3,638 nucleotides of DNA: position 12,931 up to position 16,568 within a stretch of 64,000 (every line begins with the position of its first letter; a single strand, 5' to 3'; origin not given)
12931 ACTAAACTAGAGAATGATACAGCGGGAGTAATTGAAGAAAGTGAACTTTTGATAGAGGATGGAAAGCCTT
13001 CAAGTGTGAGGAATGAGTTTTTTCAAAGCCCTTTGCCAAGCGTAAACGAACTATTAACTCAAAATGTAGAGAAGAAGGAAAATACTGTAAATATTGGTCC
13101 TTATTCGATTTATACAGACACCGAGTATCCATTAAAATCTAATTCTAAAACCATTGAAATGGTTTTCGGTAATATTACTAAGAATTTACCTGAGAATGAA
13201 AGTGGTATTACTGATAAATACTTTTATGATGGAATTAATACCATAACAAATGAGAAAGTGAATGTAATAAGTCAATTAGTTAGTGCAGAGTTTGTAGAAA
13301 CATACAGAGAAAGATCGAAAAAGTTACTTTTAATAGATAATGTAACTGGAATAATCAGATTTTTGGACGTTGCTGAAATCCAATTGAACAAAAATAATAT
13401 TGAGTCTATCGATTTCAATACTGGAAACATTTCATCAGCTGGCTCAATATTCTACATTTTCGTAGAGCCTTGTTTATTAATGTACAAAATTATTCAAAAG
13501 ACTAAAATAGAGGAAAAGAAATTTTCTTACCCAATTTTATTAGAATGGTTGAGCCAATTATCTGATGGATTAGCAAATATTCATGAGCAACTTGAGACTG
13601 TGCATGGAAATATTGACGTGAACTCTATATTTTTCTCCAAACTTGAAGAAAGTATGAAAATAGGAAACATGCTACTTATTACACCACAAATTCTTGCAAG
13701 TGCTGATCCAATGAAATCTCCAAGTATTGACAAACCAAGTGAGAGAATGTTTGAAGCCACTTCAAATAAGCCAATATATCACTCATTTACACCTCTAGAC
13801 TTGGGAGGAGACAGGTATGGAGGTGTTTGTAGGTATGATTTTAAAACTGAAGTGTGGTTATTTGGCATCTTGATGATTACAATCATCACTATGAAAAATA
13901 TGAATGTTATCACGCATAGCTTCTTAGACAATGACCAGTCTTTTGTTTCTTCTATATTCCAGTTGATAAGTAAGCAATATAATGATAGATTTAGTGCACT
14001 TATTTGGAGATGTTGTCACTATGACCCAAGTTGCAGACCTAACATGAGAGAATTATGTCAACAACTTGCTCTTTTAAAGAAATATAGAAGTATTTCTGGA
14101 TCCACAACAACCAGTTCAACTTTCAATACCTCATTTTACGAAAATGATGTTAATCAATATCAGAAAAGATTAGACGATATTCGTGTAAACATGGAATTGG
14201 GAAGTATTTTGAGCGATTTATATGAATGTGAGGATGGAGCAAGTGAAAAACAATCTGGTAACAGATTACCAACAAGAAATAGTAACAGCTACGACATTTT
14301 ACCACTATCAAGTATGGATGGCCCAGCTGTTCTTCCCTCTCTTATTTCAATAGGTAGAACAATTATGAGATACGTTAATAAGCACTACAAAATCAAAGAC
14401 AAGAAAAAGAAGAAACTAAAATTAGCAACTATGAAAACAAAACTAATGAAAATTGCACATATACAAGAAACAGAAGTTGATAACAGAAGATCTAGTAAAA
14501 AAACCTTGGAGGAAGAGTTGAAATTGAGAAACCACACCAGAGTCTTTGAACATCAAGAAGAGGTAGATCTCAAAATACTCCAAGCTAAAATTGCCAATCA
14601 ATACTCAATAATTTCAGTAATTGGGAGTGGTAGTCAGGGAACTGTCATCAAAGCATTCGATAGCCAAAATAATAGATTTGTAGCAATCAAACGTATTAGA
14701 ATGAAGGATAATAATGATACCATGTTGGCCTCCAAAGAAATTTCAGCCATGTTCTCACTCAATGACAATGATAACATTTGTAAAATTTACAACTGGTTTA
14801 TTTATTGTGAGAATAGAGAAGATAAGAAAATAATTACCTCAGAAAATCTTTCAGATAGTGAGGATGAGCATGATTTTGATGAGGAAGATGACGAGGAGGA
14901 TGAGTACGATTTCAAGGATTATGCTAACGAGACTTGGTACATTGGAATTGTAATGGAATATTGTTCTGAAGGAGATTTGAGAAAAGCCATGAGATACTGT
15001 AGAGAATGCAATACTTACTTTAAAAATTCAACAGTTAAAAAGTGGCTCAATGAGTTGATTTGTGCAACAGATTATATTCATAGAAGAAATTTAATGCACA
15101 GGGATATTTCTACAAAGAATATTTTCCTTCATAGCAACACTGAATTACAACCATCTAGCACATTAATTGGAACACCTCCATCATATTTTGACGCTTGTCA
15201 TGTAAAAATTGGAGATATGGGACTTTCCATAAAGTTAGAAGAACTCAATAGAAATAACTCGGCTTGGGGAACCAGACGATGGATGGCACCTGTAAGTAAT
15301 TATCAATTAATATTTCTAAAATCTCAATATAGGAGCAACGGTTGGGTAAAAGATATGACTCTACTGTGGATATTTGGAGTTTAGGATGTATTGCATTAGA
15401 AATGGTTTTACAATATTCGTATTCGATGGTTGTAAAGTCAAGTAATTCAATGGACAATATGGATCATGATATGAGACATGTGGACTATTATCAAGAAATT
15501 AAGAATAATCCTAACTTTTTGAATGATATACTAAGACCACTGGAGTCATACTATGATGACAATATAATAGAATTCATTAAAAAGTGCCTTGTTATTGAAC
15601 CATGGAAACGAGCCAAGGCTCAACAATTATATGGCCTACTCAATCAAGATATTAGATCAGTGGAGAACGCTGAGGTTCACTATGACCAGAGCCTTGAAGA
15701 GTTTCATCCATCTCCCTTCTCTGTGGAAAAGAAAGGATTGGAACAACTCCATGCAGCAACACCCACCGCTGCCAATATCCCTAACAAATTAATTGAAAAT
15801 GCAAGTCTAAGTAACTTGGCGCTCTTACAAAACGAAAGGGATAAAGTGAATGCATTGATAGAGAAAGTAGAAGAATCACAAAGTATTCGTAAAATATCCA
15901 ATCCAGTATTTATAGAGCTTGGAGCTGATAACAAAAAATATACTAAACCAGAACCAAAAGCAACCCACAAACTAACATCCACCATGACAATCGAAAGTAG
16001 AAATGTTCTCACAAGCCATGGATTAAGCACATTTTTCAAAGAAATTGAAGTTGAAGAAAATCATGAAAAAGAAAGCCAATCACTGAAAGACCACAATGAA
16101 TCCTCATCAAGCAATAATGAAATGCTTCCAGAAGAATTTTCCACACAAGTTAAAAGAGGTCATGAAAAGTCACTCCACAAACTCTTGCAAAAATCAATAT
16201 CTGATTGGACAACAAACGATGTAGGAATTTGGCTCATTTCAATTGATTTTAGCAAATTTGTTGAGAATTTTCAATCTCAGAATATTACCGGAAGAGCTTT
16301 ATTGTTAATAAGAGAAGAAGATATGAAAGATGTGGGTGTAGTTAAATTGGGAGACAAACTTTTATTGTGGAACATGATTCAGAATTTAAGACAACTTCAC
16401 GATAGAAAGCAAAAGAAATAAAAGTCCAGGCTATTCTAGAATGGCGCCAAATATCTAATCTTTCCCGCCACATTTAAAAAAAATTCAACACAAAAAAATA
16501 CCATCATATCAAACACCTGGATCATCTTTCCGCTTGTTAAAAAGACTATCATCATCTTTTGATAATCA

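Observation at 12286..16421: Tandem pseudokinase-kinase gene with C-terminal SAM domain, next to the dead kinesin and a further pseudokinase-like ORF at the window start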

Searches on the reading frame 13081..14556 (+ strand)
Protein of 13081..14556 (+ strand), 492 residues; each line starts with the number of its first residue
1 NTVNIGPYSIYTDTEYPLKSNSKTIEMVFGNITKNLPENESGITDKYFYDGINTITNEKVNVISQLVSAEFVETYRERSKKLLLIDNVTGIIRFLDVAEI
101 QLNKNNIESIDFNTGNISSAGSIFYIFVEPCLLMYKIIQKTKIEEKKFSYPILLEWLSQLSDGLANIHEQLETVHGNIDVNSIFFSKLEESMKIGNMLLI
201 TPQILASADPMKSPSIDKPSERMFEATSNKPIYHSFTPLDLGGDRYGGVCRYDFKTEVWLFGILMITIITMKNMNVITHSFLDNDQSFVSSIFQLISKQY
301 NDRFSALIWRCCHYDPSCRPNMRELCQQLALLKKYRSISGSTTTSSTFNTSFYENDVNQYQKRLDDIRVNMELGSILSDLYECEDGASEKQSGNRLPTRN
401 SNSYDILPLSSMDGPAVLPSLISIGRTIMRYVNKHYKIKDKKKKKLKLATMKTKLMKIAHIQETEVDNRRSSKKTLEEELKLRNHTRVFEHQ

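Call 8: search_protein_families(library=pfam, max_evalue=10, proteins=[window:13081-14556:+])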
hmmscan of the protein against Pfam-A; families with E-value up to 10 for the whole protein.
seq(492 aa): 4 families
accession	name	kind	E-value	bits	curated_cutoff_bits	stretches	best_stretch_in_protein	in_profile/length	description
PF07714.23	PK_Tyr_Ser-Thr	-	6e-07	29.5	23.1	1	145-329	96-258/258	Protein tyrosine and serine/threonine kinase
PF00069.31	Pkinase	-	0.0051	16.7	31.7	1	251-328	173-260/263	Protein kinase domain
PF13217.11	DUF4025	-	0.1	12.9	25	1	158-172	23-37/50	Protein of unknown function (DUF4025)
PF14855.11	PapJ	-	0.11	12.6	25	1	128-183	63-116/187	Pilus-assembly fibrillin subunit, chaperone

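Call 9: search_solved_structures(query=window:13081-14556:+, max_evalue=10, show_alignments=3)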
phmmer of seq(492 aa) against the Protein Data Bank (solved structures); distinct sequences matched with E-value up to 10: 76 (the best 60 are shown).
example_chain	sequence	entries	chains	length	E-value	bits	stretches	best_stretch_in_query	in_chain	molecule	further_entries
2vwi_A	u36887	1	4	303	0.011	18.2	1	241-328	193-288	SERINE/THREONINE-PROTEIN KINASE OSR1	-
5dbx_A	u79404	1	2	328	0.012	18.1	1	241-327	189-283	STE20/SPS1-related proline-alanine-rich protein kinase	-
3dak_A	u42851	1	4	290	0.013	18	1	241-327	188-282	Serine/threonine-protein kinase OSR1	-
5d9h_A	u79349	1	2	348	0.013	18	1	238-327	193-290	STE20/SPS1-related proline-alanine-rich protein kinase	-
6ka4_A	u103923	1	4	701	0.015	17.7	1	147-348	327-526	F22L4.1 protein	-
4j7b_A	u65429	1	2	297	0.032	16.7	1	252-328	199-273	Polo-like kinase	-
6vc0_A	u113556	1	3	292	0.041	16.3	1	239-330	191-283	Mixed lineage kinase domain like pseudokinase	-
6lba_A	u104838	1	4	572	0.07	15.6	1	303-338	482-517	Protein kinase family protein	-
7z5w_A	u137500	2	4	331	0.073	15.5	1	254-336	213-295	Proto-oncogene tyrosine-protein kinase ROS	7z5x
3d5x_A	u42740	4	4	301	0.079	15.4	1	252-328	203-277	Polo-like kinase 1 | Polo-like kinase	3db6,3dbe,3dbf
3d5v_A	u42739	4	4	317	0.089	15.2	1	252-327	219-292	Polo-like kinase 1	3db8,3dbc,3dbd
3d5u_A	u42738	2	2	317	0.091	15.2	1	252-327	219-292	Polo-like kinase 1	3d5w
8x2a_A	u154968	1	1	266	0.095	15.1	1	250-332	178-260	Cytoplasmic tyrosine-protein kinase BMX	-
9z6d_A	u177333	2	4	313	0.14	14.5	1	154-333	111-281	LIM domain kinase 1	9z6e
5hvj_A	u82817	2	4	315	0.15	14.5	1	154-333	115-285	LIM domain kinase 1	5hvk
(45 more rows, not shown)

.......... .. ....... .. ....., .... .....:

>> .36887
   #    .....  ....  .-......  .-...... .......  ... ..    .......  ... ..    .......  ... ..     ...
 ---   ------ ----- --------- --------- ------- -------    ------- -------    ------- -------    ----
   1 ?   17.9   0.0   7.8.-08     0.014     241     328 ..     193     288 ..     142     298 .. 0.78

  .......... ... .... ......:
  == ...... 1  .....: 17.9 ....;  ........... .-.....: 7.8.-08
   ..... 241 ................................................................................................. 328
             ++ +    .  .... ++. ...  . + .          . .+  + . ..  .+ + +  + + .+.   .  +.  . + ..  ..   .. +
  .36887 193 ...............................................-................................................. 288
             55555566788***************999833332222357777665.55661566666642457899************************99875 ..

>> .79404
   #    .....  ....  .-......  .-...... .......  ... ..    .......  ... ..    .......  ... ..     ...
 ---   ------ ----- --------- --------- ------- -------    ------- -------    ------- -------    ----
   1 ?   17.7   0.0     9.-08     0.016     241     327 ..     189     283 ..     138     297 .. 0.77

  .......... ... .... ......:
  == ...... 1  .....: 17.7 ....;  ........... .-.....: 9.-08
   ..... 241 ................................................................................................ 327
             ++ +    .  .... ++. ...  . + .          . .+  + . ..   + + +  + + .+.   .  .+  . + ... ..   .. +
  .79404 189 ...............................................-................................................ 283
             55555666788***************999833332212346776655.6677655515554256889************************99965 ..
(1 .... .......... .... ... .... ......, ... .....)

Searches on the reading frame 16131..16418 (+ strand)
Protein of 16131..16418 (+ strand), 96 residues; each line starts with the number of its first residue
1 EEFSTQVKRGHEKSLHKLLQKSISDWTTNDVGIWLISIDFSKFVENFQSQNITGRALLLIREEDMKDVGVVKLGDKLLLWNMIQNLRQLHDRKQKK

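Call 61: search_solved_structures(query=window:16131-16418:+, max_evalue=0.001, show_alignments=1)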
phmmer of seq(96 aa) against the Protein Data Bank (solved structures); distinct sequences matched with E-value up to 0.001: 42.
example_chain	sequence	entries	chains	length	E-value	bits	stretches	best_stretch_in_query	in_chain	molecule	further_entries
8bw8_B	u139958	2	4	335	9e-08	35.6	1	22-91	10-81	Connector enhancer of KSR protein CNK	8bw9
2gle_A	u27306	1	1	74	1.1e-06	32.1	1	23-87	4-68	Neurabin-1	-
8b10_A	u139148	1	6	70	1.1e-06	32.1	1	21-92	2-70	SH3 and multiple ankyrin repeat domains protein 2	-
8atj_AAA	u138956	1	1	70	1.5e-06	31.7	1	21-92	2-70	Isoform 4 of SH3 and multiple ankyrin repeat domains protein 2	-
3tad_C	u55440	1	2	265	1.5e-06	31.7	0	16-59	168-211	Liprin-beta-1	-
9ksq_A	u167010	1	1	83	2e-06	31.3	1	19-89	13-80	SH3 and multiple ankyrin repeat domains protein 3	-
2ean_A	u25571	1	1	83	2.4e-06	31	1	22-86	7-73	Connector enhancer of kinase suppressor of ras 2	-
3bs5_B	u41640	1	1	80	3.1e-06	30.7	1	22-84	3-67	Connector enhancer of kinase suppressor of ras 2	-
9rpv_N1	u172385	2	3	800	4.5e-06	30.2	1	22-86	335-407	Mitogen-activated protein kinase kinase kinase 20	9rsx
6qwv_A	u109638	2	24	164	4.9e-06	30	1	19-70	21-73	Sterile alpha and TIR motif-containing protein 1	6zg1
8p2m_A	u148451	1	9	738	5.4e-06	29.9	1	16-72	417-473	NAD(+) hydrolase tir-1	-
3bq7_A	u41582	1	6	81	5.6e-06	29.8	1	23-79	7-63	Diacylglycerol kinase delta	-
9k1l_A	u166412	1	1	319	8.3e-06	29.3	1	18-84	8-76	Connector enhancer of kinase suppressor of ras 2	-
5l0p_A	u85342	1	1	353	1.2e-05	28.7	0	25-76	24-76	Transcription factor ETV6, Transcription factor ETV6, Transcription factor ETV6, Ferric up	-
6o0t_A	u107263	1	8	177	1.3e-05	28.6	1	21-70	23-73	Sterile alpha and TIR motif-containing protein 1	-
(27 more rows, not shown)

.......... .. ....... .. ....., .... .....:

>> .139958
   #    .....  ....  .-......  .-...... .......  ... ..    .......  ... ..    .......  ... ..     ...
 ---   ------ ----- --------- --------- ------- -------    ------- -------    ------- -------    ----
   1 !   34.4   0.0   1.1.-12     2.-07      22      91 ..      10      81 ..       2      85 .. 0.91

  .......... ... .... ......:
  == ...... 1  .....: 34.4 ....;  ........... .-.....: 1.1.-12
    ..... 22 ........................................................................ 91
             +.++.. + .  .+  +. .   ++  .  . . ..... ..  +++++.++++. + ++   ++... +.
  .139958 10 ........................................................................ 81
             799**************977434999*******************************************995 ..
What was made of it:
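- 16203..16391 (+): C-terminal SAM domain (res 1293-1355). Nearest solved SAM domains are CNK, neurabin, SHANK, ZAK, SARM1 and DGKδ (call 61).
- On SAM domain: Solved SAM domains are hit at E down to 9e-8 (call 61).
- Closest known: SAM-containing kinases. Same: The ZAK SAM is among the nearest solved SAM domains (call 61).
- Its nearest solved relatives are oligomerising or scaffolding SAM domains (call 61).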
